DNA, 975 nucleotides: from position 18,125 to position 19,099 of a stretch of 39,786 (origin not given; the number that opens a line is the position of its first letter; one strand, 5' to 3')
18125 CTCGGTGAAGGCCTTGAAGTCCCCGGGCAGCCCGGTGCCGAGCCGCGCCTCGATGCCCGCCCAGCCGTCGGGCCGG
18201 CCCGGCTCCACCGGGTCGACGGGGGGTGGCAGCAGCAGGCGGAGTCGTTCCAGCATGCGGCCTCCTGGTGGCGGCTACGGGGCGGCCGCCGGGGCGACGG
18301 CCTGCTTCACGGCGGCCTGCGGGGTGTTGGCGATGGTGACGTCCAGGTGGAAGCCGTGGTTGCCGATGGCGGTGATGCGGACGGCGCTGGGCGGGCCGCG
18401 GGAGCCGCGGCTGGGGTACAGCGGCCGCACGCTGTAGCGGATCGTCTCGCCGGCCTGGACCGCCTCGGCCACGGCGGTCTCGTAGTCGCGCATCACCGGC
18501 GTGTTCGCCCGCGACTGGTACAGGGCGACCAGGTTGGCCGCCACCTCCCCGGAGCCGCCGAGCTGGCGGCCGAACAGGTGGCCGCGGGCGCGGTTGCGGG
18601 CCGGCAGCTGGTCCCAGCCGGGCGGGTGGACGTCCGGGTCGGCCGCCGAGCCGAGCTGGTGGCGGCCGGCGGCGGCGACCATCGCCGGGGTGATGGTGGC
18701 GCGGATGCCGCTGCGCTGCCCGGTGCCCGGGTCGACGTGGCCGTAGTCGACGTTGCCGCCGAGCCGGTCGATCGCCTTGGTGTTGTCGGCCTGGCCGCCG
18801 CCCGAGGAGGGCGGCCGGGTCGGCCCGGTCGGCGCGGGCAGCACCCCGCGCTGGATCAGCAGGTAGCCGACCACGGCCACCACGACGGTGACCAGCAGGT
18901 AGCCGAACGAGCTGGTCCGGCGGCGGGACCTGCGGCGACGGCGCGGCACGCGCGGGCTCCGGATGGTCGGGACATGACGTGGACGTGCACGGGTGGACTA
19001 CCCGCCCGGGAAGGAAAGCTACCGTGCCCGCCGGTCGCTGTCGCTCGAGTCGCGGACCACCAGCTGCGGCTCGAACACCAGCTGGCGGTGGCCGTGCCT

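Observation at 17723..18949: Compact nuclease plus SUKH/SMI1-KNR4 pair: a toxin-immunity-like module with no recognisable delivery domain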

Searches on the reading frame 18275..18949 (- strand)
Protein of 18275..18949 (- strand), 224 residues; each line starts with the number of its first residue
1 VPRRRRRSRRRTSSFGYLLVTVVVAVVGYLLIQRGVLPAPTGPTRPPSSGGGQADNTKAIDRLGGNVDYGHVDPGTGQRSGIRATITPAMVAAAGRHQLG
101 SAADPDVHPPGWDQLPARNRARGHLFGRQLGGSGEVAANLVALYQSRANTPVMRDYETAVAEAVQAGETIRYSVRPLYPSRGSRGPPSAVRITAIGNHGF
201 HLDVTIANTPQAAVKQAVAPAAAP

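Call 3: search_protein_families(library=pfam, proteins=[window:18275-18949:-], max_evalue=0.1)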
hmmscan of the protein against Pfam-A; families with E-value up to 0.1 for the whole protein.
window:18275-18949:- (224 aa): 2 families
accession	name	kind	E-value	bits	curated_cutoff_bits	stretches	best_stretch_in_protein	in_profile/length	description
PF13930.12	Endonuclea_NS_2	-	2.8e-14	53.9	27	1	104-182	37-118/132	DNA/RNA non-specific endonuclease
PF00482.28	T2SSF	-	0.027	14.9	25.2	0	150-206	28-81/125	Type II secretion system (T2SS), protein F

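Call 4: search_protein_families(library=ncbifam, proteins=[window:18275-18949:-], max_evalue=0.1)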
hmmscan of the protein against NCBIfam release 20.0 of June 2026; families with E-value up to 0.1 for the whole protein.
window:18275-18949:- (224 aa): 1 family
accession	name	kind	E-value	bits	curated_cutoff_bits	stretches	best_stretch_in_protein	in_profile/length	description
NF033752.1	linaridin_CypA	subfamily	0.077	13.5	35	0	70-94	15-39/52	cypemycin family RiPP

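Call 5: search_solved_structures(query=window:18275-18949:-, max_evalue=1, show_alignments=3)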
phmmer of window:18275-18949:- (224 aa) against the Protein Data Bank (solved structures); distinct sequences matched with E-value up to 1: 1.
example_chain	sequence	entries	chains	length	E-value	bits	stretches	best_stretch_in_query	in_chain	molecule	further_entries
4qgo_A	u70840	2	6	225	0.5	13.2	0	147-210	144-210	DNA-entry nuclease (Competence-specific nuclease)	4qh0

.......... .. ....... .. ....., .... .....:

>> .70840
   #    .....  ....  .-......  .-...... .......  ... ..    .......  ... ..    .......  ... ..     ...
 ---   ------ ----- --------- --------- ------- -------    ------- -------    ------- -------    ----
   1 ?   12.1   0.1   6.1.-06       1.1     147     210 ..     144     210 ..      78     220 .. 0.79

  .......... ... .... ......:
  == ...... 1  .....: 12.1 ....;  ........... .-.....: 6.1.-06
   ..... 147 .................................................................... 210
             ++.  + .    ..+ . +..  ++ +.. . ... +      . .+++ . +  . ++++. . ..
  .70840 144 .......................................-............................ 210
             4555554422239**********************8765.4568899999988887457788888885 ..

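Call 7: find_homologous_proteins(query=window:18275-18949:-)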
Query window:18275-18949:- (224 aa): 447 proteins with E <= 0.001 among 2439 candidates; the best 120 are listed.
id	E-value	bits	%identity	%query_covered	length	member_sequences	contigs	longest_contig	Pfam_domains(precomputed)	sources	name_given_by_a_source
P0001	8.2e-138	475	98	100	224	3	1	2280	PF13930.13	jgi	jgi:DNA/RNA non-specific endonuclease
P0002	1.1e-126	439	91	100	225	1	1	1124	PF13930.13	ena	-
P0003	1.7e-104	366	79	92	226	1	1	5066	PF13930.13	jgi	jgi:hypothetical protein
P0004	2.2e-97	343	77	86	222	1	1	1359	PF13930.13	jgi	jgi:DNA/RNA non-specific endonuclease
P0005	2.6e-97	343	74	94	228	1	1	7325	PF13930.13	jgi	jgi:DNA/RNA non-specific endonuclease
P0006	5.0e-97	342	72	94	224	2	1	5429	PF13930.13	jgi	jgi:hypothetical protein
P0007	1.2e-96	341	74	85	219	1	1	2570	PF13930.13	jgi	-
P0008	5.8e-96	338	74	92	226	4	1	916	PF13930.13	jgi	jgi:hypothetical protein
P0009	1.0e-95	338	74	94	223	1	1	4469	PF13930.13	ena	-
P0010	1.5e-95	337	73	94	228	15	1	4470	PF13930.13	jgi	jgi:hypothetical protein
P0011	2.0e-95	337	73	94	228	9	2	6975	PF13930.13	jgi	jgi:hypothetical protein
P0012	2.1e-95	336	73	94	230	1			PF13930.13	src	-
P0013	2.6e-95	336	75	88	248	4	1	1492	PF13930.13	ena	-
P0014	3.2e-95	336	74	94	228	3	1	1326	PF13930.13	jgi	-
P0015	3.3e-95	336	76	85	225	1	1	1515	PF13930.13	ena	-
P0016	3.5e-95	336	73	94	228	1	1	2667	PF13930.13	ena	-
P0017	3.7e-95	336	73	92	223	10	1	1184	PF13930.13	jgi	jgi:DNA/RNA non-specific endonuclease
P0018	8.2e-95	335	74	87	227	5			PF13930.13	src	-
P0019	8.7e-95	335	75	92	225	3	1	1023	PF13930.13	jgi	-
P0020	9.5e-95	334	72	87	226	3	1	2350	PF13930.13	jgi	jgi:hypothetical protein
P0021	1.2e-94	334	76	84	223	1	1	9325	PF13930.13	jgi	jgi:hypothetical protein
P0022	1.5e-94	334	72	87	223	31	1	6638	PF13930.13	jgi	jgi:DNA/RNA non-specific endonuclease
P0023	3.5e-94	333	73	93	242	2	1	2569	PF13930.13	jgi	jgi:DNA/RNA non-specific endonuclease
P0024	3.6e-94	332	75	91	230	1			PF13930.13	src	-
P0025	3.7e-94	332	76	84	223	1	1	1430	PF13930.13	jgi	jgi:hypothetical protein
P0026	4.0e-94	332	74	88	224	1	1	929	PF13930.13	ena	-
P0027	5.5e-94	332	76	86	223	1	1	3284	PF13930.13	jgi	jgi:hypothetical protein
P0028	5.8e-94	332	74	92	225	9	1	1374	PF13930.13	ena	-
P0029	5.8e-94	332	71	94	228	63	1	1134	PF13930.13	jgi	-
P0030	6.0e-94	332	73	88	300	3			PF13930.13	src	-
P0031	6.8e-94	332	73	92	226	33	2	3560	PF13930.13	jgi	-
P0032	7.0e-94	332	74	91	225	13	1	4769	PF13930.13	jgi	jgi:DNA/RNA non-specific endonuclease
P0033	1.1e-93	331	70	94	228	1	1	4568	PF13930.13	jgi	jgi:DNA/RNA non-specific endonuclease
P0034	1.4e-93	331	74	92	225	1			PF13930.13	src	-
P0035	1.6e-93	330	74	91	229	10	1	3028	PF13930.13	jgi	-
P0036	1.8e-93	330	74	91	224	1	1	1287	PF13930.13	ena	-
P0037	2.4e-93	330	71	94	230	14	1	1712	PF13930.13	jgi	jgi:hypothetical protein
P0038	2.7e-93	330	74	86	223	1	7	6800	PF13930.13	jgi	jgi:hypothetical protein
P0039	2.8e-93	330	72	86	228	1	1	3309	PF13930.13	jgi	jgi:DNA/RNA non-specific endonuclease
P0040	2.8e-93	330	76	86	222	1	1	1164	PF13930.13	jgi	jgi:DNA/RNA non-specific endonuclease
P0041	3.0e-93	329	73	92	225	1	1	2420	PF13930.13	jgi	jgi:hypothetical protein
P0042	3.2e-93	329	75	86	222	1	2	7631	PF13930.13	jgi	jgi:hypothetical protein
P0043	4.1e-93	329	74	91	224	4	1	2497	PF13930.13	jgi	jgi:DNA/RNA non-specific endonuclease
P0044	4.4e-93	329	72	94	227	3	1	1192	PF13930.13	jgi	jgi:hypothetical protein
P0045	5.0e-93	329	75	86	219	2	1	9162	PF13930.13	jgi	jgi:hypothetical protein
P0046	6.7e-93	328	72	94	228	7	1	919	PF13930.13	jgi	jgi:DNA/RNA non-specific endonuclease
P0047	8.2e-93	328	74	88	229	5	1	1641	PF13930.13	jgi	jgi:DNA/RNA non-specific endonuclease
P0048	9.5e-93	328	76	87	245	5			PF13930.13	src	-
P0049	1.2e-92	327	75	85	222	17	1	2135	PF13930.13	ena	-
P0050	1.3e-92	327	75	85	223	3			PF13930.13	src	-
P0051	1.4e-92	327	71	92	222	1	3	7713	PF13930.13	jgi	jgi:DNA/RNA non-specific endonuclease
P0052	1.6e-92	327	73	92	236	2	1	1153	PF13930.13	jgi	jgi:hypothetical protein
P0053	1.6e-92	327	72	89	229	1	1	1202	PF13930.13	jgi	jgi:DNA/RNA non-specific endonuclease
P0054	1.9e-92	327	72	86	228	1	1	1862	PF13930.13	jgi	jgi:DNA/RNA non-specific endonuclease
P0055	2.2e-92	327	72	89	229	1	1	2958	PF13930.13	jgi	jgi:hypothetical protein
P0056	2.7e-92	326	73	86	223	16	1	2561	PF13930.13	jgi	jgi:hypothetical protein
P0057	3.0e-92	326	71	94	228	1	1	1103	PF13930.13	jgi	jgi:hypothetical protein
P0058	3.0e-92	326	72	95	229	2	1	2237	PF13930.13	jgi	jgi:hypothetical protein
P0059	3.5e-92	326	72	94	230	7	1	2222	PF13930.13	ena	-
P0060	4.0e-92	326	75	86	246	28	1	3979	PF13930.13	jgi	-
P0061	4.3e-92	326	72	93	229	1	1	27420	PF13930.13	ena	-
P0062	4.3e-92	326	73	88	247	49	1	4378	PF13930.13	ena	-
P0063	4.7e-92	326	73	91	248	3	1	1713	PF13930.13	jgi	jgi:hypothetical protein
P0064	6.2e-92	325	73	85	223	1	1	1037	PF13930.13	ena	-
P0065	6.4e-92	325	76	85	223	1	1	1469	PF13930.13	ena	-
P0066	6.6e-92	325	71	88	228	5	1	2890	PF13930.13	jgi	jgi:DNA/RNA non-specific endonuclease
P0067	6.9e-92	325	72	93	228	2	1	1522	PF13930.13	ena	-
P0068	7.2e-92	325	71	94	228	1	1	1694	PF13930.13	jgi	jgi:DNA/RNA non-specific endonuclease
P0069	7.2e-92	325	72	91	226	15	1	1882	PF13930.13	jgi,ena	jgi:hypothetical protein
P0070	7.2e-92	325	73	91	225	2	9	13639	PF13930.13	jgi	jgi:hypothetical protein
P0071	7.5e-92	325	72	91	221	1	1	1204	PF13930.13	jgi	jgi:hypothetical protein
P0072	8.7e-92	325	72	93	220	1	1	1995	PF13930.13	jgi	jgi:hypothetical protein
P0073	9.7e-92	325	70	94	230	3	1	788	PF13930.13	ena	-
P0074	1.3e-91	324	71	94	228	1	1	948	PF13930.13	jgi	jgi:hypothetical protein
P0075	1.3e-91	324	72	88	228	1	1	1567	PF13930.13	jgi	jgi:DNA/RNA non-specific endonuclease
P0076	1.4e-91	324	73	92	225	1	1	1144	PF13930.13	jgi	jgi:DNA/RNA non-specific endonuclease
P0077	1.4e-91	324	74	89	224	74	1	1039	PF13930.13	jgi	jgi:hypothetical protein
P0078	1.5e-91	324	73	92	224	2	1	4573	PF13930.13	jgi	jgi:hypothetical protein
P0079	1.5e-91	324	72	92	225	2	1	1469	PF13930.13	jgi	jgi:hypothetical protein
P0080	1.6e-91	324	72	88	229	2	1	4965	PF13930.13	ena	-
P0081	1.6e-91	324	73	86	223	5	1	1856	PF13930.13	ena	-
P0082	1.9e-91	324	73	85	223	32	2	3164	PF13930.13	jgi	jgi:hypothetical protein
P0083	2.0e-91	324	74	92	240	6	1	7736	PF13930.13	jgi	jgi:hypothetical protein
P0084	2.0e-91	324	73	86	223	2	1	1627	PF13930.13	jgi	jgi:hypothetical protein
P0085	2.1e-91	323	72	92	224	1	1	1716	PF13930.13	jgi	jgi:DNA/RNA non-specific endonuclease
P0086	2.1e-91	323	70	94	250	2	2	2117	PF13930.13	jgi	jgi:hypothetical protein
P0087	2.1e-91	323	72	91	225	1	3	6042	PF13930.13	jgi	jgi:hypothetical protein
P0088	2.5e-91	323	75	86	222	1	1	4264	PF13930.13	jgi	jgi:DNA/RNA non-specific endonuclease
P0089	2.6e-91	323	74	85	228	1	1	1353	PF13930.13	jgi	jgi:hypothetical protein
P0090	2.6e-91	323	72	87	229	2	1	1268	PF13930.13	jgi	jgi:hypothetical protein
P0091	2.6e-91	323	73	91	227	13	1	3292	PF13930.13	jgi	jgi:hypothetical protein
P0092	2.7e-91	323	72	93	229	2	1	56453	PF13930.13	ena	-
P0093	4.5e-91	322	73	91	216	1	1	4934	PF13930.13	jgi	jgi:hypothetical protein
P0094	4.8e-91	322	73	85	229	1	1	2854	PF13930.13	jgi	-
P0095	5.0e-91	322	71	87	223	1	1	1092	PF13930.13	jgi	jgi:hypothetical protein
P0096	5.1e-91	322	74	86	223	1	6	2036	PF13930.13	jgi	jgi:hypothetical protein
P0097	5.5e-91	322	69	94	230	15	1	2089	PF13930.13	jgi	jgi:hypothetical protein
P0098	5.9e-91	322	72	92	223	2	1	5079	PF13930.13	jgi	jgi:hypothetical protein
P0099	5.9e-91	322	74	85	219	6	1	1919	PF13930.13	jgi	jgi:hypothetical protein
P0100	6.4e-91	322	72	96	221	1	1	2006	PF13930.13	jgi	jgi:DNA/RNA non-specific endonuclease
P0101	7.0e-91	322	74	88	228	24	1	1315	PF13930.13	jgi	jgi:hypothetical protein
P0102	7.3e-91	322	70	92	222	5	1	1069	PF13930.13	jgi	jgi:hypothetical protein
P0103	7.4e-91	322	71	94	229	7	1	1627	PF13930.13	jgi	jgi:hypothetical protein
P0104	7.6e-91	322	71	93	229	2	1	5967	PF13930.13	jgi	jgi:hypothetical protein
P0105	9.9e-91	321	72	88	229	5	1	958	PF13930.13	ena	-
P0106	1.1e-90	321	72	88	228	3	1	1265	PF13930.13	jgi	jgi:DNA/RNA non-specific endonuclease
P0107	1.1e-90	321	72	92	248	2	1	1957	PF13930.13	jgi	jgi:hypothetical protein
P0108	1.1e-90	321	72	88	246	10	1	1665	PF13930.13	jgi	jgi:DNA/RNA non-specific endonuclease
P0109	1.2e-90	321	70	92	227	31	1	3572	PF13930.13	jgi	jgi:hypothetical protein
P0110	1.2e-90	321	72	88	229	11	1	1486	PF13930.13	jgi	jgi:hypothetical protein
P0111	1.2e-90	321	72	87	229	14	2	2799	PF13930.13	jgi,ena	jgi:hypothetical protein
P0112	1.3e-90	321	72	85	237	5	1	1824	PF13930.13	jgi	jgi:DNA/RNA non-specific endonuclease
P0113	1.5e-90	321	73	92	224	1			PF13930.13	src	-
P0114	1.5e-90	321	73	85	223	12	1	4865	PF13930.13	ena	-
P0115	1.5e-90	321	71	88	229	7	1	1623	PF13930.13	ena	-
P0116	1.8e-90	320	72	88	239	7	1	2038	PF13930.13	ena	-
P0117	1.9e-90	320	72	88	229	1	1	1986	PF13930.13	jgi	jgi:hypothetical protein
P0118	2.0e-90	320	74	85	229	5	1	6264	PF13930.13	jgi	-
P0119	2.2e-90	320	73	86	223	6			PF13930.13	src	-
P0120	2.3e-90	320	73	90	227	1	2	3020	PF13930.13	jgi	jgi:hypothetical protein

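Call 9: find_encoding_contigs(protein=P0092, flank=6000, max_places=3)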
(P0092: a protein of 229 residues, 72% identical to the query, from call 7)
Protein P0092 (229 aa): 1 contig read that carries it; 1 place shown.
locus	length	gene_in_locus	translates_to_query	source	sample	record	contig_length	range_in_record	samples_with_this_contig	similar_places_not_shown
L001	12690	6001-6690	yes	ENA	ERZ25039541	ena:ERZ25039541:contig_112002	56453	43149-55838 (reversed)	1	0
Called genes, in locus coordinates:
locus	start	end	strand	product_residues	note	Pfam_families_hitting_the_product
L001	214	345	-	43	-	-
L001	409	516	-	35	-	-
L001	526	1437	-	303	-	PF09335:VTT_dom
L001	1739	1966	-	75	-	-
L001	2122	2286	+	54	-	-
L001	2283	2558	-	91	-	-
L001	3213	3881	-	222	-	PF00072:Response_reg, PF08281:Sigma70_r4_2 (weak), PF00196:GerE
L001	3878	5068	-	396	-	PF23539:DUF7134, PF07730:HisKA_3, PF02518:HATPase_c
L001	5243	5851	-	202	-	PF00583:Acetyltransf_1, PF13673:Acetyltransf_10 (weak), PF13508:Acetyltransf_7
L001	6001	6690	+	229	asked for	PF13930:Endonuclea_NS_2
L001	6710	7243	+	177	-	-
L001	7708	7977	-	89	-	-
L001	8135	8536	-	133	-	PF13474:SnoaL_3, PF14534:DUF4440 (weak), PF12680:SnoaL_2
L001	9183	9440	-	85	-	-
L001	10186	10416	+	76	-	-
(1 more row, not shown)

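Call 10: find_encoding_contigs(protein=P0061, flank=6000, max_places=3)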
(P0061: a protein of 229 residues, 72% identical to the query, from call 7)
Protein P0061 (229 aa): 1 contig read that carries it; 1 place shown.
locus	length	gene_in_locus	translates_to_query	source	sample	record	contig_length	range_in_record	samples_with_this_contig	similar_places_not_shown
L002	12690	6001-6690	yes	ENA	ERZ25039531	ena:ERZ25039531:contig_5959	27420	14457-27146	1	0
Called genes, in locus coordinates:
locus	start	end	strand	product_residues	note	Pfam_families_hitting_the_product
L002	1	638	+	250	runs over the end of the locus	PF00512:HisKA, PF02518:HATPase_c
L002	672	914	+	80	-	-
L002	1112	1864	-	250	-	-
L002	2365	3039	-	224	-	PF00665:rve, PF13683:rve_3 (weak)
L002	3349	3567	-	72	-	-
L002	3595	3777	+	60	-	-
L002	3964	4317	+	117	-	-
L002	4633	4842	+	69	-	PF12728:HTH_17, PF00376:MerR, PF13411:MerR_1 (weak)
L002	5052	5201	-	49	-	-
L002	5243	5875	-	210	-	PF13527:Acetyltransf_9 (faint), PF00583:Acetyltransf_1 (weak), PF13673:Acetyltransf_10 (weak), PF13508:Acetyltransf_7 (weak)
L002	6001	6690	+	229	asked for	PF13930:Endonuclea_NS_2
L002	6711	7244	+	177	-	-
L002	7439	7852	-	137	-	-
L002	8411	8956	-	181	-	PF07366:SnoaL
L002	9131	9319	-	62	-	-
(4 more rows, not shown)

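Call 13: find_related_loci(query=window:18275-18949:-, collection=genome_contigs, flank=6000)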
Query window:18275-18949:- (224 aa) in genome_contigs; peptide patterns used: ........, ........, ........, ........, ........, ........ (x = any residue, [..] = any of these).
599 stretches matched a pattern (row limit reached: there are more); 4 encode a relative of the query (tblastn E <= 1e-3); 4 distinct loci.
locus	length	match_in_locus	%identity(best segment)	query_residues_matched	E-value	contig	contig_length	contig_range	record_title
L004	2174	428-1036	73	17-219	5e-95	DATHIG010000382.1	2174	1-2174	MAG TPA_asm: Actinomycetes bacterium isolate SMAG_U12520 k141_266545, whole genome shotgun sequence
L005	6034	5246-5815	74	27-216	2e-89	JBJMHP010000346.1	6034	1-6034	MAG: Actinomycetes bacterium isolate 12C18O_24h_100_P14_coass_bin_16 k141_1833278, whole genome shotgun sequence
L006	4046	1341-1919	71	27-219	4e-87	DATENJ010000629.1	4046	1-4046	MAG TPA_asm: Actinomycetes bacterium isolate SMAG_U8966 k141_1208849, whole genome shotgun sequence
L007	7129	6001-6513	71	54-224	9e-76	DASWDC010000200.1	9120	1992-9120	MAG TPA_asm: Actinomycetota bacterium isolate SMAG_U2725 k141_1634570, whole genome shotgun sequence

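Call 19: search_protein_representatives(protein=window:18275-18949:-)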
Query: 224 residues. Proteins with E-value up to 0.001 (for the whole library): 687; up to 1e-10: 325; up to 1e-30: 10. The best 150 are listed.
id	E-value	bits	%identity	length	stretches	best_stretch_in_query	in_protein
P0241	1.3e-66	240.7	65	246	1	36-220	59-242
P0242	6.1e-61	222.2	59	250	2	38-221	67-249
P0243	6.9e-48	179.5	56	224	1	51-220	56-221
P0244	9.4e-44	166.0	53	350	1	64-215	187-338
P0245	4.8e-43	163.7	55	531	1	54-209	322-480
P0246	2.4e-41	158.1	51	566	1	36-211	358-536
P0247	6.9e-33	130.5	62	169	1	22-138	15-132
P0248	1.1e-32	129.9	76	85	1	137-220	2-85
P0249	2.1e-32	128.9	51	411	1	42-209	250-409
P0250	2.9e-31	125.2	68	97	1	21-116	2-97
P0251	8.1e-30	120.4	49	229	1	59-213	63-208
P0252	1.8e-28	116.0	50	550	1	64-209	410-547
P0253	1.9e-28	115.9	47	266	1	63-210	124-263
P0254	2.0e-28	115.8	74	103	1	141-224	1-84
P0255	5.0e-28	114.6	46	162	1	59-208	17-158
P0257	1.1e-27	113.5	49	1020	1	64-209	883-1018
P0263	1.1e-25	107.0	43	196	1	53-223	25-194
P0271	8.8e-25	104.0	49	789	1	61-208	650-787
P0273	1.6e-24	103.1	41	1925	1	13-211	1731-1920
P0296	1.3e-22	96.9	39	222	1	36-214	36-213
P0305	5.8e-22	94.8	45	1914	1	81-213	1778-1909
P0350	8.0e-19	84.5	49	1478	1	75-208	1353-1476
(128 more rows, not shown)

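Call 20: search_protein_families(library=pfam, proteins=[P0244, P0245, P0246, P0249, P0252, P0257, P0273, P0271, P0305, P0350], max_evalue=0.001)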
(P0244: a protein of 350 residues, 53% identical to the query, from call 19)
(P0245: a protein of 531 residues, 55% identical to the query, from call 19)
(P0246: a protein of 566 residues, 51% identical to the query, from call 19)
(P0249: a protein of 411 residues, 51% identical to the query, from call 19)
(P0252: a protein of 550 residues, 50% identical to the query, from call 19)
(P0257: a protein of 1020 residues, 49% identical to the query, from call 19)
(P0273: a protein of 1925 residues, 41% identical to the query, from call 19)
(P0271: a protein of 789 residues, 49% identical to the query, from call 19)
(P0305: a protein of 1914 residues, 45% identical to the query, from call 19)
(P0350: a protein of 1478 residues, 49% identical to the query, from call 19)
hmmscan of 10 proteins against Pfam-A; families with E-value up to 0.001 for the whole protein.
P0244 (350 aa): 1 family
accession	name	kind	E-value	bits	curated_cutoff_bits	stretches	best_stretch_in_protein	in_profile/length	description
PF13930.12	Endonuclea_NS_2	-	2e-15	57.6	27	1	226-309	36-122/132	DNA/RNA non-specific endonuclease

P0245 (531 aa): 1 family
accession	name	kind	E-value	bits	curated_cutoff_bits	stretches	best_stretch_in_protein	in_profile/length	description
PF13930.12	Endonuclea_NS_2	-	9.1e-11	42.5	27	1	384-451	50-116/132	DNA/RNA non-specific endonuclease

P0246 (566 aa): 1 family
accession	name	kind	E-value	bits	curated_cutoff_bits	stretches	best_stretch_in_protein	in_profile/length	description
PF13930.12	Endonuclea_NS_2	-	2.5e-11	44.3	27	1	431-519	40-130/132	DNA/RNA non-specific endonuclease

P0249 (411 aa): 1 family
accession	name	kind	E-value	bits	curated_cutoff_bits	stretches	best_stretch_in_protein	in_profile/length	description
PF13930.12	Endonuclea_NS_2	-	9.4e-24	84.5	27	1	276-394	11-128/132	DNA/RNA non-specific endonuclease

P0252 (550 aa): 6 families
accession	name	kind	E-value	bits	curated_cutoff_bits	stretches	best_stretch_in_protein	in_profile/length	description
PF13930.12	Endonuclea_NS_2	-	1.6e-21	77.3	27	1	414-531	11-127/132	DNA/RNA non-specific endonuclease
PF07591.16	PT-HINT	-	1.1e-15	58.5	27.7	1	137-276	2-136/137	Pretoxin HINT domain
PF08517.17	AXH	-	2.6e-05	25.1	33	1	131-217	1-87/116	Ataxin-1 and HBP1 module (AXH)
PF05203.21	Hom_end_hint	-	0.00035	21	32.1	1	130-158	1-29/228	Hom_end-associated Hint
PF01079.26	Hint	-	0.00072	19.6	29.7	0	126-161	9-44/213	Hint module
PF01223.29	Endonuclease_NS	-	0.00075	19.6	23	0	411-529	24-166/223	DNA/RNA non-specific endonuclease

P0257 (1020 aa): 2 families
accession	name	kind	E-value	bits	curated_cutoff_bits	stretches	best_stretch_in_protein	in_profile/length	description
PF16013.10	DUF4781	-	1.6e-26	93.3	27.9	1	462-650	21-224/310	Domain of unknown function (DUF4781)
PF13930.12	Endonuclea_NS_2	-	7.1e-18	65.5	27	1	883-1001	8-126/132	DNA/RNA non-specific endonuclease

P0273 (1925 aa): 2 families
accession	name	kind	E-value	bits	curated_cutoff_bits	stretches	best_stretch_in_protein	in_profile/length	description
PF13699.11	eCIS_core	-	5e-23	81.5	22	1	309-385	1-77/79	eCIS core domain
PF13930.12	Endonuclea_NS_2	-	2.4e-20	73.5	27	1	1782-1905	8-129/132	DNA/RNA non-specific endonuclease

P0271 (789 aa): 1 family
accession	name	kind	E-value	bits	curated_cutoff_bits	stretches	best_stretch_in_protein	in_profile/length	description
PF13930.12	Endonuclea_NS_2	-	3.1e-16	60.2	27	1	657-774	11-129/132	DNA/RNA non-specific endonuclease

P0305 (1914 aa): 5 families
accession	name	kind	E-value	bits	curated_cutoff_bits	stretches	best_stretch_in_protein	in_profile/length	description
PF00041.27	fn3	-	9.5e-69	228.1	25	5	730-811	2-82/84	Fibronectin type III domain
PF25059.1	FN3_DSCAM-DSCAML_C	-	5.4e-18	65.6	39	0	774-807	41-74/89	DSCAM/DSCAML C-terminal Fn3-like domain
PF13930.12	Endonuclea_NS_2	-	2e-13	51.1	27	1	1796-1889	32-127/132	DNA/RNA non-specific endonuclease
PF16656.11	Pur_ac_phosph_N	-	1.9e-12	48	30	0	740-805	10-87/93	Purple acid Phosphatase, N-terminal domain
PF25523.1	Ig_RIMBP2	-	3.9e-07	30.5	27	0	447-530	2-95/105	RIMBP2-like, immunoglobulin-like domain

P0350 (1478 aa): 3 families
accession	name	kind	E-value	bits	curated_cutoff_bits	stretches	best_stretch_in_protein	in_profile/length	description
PF13699.11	eCIS_core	-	4.2e-28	97.8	22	1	32-108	1-77/79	eCIS core domain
PF13930.12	Endonuclea_NS_2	-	5.7e-18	65.8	27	1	1348-1462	12-128/132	DNA/RNA non-specific endonuclease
PF01442.23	Apolipoprotein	-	0.00054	20.2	90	1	894-1042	30-178/190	Apolipoprotein A1/A4/E domain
